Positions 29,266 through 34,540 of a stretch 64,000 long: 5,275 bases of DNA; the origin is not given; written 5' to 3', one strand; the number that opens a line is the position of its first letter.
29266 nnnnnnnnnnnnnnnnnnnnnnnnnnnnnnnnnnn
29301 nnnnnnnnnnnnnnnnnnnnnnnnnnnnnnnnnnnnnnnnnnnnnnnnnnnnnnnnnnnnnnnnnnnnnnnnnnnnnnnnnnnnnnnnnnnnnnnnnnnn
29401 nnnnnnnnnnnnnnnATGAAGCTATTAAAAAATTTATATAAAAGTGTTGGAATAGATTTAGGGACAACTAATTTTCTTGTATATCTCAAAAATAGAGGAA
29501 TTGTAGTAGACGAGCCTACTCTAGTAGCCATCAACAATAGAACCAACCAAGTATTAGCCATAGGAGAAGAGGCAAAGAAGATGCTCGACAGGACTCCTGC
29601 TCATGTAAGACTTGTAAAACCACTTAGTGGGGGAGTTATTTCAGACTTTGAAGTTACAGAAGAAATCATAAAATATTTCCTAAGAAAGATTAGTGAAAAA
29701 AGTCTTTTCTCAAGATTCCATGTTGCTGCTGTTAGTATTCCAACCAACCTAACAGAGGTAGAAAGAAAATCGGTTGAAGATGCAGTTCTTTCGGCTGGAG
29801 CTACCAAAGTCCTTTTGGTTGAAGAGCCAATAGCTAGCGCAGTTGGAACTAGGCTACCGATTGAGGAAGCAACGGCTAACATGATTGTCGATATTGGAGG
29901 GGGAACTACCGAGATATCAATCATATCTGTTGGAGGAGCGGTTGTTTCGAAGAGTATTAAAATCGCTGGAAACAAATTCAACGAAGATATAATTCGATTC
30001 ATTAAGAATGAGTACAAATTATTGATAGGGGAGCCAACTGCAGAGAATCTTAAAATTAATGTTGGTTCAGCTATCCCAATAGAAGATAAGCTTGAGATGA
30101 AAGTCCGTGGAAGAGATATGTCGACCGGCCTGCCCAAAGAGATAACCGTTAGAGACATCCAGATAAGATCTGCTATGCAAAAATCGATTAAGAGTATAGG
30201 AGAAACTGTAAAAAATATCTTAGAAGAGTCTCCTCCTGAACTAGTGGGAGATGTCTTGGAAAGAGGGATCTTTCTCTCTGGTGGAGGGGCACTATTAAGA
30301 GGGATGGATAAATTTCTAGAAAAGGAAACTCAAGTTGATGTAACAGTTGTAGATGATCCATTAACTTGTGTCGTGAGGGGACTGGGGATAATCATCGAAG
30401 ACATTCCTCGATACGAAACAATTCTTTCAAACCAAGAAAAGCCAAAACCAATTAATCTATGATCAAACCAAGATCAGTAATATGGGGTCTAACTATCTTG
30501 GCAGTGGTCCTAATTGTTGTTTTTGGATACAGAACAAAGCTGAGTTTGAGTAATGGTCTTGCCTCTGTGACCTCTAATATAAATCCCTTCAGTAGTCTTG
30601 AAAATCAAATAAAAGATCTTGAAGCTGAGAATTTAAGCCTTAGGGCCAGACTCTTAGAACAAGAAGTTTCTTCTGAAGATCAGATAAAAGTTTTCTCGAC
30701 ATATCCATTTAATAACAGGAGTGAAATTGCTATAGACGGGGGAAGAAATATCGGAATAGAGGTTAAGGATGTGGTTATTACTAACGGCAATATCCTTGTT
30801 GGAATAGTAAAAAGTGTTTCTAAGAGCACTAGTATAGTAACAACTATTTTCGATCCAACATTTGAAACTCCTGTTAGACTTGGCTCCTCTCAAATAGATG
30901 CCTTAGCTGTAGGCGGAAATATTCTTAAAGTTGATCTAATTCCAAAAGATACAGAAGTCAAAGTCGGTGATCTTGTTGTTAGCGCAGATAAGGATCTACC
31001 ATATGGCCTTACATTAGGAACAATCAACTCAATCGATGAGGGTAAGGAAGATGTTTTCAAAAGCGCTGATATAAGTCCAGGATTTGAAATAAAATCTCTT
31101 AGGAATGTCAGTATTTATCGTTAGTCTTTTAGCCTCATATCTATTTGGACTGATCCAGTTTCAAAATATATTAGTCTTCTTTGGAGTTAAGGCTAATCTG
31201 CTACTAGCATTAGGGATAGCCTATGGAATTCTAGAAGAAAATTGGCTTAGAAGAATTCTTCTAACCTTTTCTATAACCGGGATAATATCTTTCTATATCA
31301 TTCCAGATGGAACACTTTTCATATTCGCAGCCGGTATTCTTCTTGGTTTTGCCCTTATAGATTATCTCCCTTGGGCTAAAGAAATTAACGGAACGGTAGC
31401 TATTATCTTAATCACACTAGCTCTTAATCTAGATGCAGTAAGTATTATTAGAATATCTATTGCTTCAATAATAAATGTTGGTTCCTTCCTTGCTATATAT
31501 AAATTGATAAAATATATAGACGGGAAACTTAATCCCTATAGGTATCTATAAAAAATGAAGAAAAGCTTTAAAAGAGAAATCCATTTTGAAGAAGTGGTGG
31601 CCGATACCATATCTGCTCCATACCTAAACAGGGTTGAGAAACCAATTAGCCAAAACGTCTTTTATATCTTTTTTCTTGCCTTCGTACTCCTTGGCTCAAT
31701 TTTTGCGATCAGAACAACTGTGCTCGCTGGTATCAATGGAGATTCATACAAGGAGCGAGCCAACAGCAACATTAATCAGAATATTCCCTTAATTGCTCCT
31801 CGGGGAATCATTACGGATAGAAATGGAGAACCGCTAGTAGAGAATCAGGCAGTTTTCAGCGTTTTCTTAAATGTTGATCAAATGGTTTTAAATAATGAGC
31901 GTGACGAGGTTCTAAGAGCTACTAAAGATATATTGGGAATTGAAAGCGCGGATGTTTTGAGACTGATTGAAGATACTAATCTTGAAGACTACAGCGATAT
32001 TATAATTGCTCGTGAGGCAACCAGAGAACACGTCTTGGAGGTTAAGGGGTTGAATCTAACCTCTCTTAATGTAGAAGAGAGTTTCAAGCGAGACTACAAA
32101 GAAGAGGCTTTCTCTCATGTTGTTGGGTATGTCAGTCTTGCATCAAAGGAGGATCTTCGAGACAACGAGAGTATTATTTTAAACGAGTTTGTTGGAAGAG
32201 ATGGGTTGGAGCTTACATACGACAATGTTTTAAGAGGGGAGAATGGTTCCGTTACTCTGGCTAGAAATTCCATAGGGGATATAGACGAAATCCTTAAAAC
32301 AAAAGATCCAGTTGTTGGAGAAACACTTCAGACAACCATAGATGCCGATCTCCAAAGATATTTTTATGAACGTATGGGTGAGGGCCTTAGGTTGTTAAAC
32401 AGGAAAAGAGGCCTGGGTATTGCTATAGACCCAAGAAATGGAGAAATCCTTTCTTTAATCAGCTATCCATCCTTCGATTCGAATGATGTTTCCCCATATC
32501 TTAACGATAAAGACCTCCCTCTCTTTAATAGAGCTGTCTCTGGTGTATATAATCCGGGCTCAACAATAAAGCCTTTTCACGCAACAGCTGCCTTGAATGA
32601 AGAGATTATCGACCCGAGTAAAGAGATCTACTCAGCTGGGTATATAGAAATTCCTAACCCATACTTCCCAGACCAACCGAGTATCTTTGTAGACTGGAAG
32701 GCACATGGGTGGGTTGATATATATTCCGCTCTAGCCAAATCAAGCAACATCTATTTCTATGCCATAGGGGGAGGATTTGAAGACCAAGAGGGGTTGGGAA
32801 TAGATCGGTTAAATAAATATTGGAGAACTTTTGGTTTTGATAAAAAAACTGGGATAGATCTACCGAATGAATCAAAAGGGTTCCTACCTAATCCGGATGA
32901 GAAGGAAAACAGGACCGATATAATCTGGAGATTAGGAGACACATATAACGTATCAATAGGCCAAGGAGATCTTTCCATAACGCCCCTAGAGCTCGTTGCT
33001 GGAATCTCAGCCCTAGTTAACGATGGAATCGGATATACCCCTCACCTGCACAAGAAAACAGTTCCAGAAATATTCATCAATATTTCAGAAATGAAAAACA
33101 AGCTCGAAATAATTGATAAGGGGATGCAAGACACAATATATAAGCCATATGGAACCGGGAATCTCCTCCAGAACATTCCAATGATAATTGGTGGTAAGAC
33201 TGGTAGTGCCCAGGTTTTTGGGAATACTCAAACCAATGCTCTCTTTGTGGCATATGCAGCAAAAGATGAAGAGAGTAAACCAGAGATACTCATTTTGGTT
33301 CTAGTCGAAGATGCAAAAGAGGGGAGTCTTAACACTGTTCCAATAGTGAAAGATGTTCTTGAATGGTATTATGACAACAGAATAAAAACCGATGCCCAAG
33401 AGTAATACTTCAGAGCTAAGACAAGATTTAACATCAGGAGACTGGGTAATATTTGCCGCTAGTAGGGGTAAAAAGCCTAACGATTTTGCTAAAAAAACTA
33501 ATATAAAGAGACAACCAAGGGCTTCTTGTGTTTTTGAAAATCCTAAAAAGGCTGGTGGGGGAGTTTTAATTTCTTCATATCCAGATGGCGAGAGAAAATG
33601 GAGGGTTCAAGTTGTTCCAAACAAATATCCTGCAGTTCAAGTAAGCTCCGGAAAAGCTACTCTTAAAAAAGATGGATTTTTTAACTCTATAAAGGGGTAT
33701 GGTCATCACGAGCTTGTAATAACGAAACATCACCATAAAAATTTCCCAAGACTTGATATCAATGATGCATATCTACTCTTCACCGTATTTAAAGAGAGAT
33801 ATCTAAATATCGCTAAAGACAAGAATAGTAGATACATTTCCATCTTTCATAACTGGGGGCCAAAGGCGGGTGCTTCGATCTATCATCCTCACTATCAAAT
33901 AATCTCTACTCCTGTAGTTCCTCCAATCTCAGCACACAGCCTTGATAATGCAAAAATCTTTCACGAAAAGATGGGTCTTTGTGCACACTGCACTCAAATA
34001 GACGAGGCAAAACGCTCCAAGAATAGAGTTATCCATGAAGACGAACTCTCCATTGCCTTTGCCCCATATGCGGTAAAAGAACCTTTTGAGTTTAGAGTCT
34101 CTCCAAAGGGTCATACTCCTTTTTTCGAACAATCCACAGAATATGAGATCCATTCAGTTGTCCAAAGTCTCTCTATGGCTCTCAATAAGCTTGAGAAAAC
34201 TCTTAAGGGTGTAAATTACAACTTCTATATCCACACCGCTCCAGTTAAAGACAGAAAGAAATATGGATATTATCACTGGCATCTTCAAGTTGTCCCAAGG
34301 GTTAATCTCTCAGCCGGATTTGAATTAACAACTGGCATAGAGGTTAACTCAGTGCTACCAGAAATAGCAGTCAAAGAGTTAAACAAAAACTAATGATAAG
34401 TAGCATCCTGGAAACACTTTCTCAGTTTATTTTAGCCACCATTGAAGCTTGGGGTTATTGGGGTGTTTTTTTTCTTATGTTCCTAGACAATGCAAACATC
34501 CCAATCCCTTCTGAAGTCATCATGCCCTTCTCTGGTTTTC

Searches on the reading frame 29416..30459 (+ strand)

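Call 44: search_protein_families(library=pfam, proteins=[window:29416-30459:+], max_evalue=0.00001)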
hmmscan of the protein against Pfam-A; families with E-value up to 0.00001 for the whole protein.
window:29416-30459:+ (348 aa): 5 families
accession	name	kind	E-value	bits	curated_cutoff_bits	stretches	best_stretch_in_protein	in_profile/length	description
PF06723.19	MreB_Mbl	-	3.1e-127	424.4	27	1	9-331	2-323/327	MreB/Mbl protein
PF14450.12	FtsA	-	1.8e-13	51.4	31.8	1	157-311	2-109/127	Cell division protein FtsA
PF00012.26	HSP70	-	4.3e-12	45.5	20.6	1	79-201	112-239/599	Hsp70 protein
PF00022.25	Actin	-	1.9e-09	37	27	0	34-198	31-189/410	Actin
PF11104.14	PilM_2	-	8.6e-07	28.6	27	0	285-314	278-307/340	Type IV pilus assembly protein PilM;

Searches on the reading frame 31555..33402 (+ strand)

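Call 44: search_protein_families(library=pfam, proteins=[window:31555-33402:+], max_evalue=0.00001)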
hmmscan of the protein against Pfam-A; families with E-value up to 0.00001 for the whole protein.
window:31555-33402:+ (616 aa): 2 families
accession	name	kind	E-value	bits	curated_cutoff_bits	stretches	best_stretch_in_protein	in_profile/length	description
PF00905.27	Transpeptidase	-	9e-50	170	22.1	1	289-603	4-299/299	Penicillin binding protein transpeptidase domain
PF03717.20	PBP_dimer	-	4.9e-27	95.9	24.4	1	81-243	4-175/180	Penicillin-binding Protein dimerisation domain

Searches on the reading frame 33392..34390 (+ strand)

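Call 44: search_protein_families(library=pfam, proteins=[window:33392-34390:+], max_evalue=0.00001)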
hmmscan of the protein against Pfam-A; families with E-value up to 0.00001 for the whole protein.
window:33392-34390:+ (333 aa): 3 families
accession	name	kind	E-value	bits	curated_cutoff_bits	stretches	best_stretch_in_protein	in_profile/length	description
PF16268.10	DUF4921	-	6.2e-09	35.7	28.5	1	125-324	201-387/425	Domain of unknown function (DUF4921)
PF01087.27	GalP_UDP_transf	-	6.5e-09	36.9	22.1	1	71-177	74-184/184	Galactose-1-phosphate uridyl transferase, N-terminal domain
PF01230.28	HIT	-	5.3e-07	30.6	21.5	0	105-172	27-94/98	HIT domain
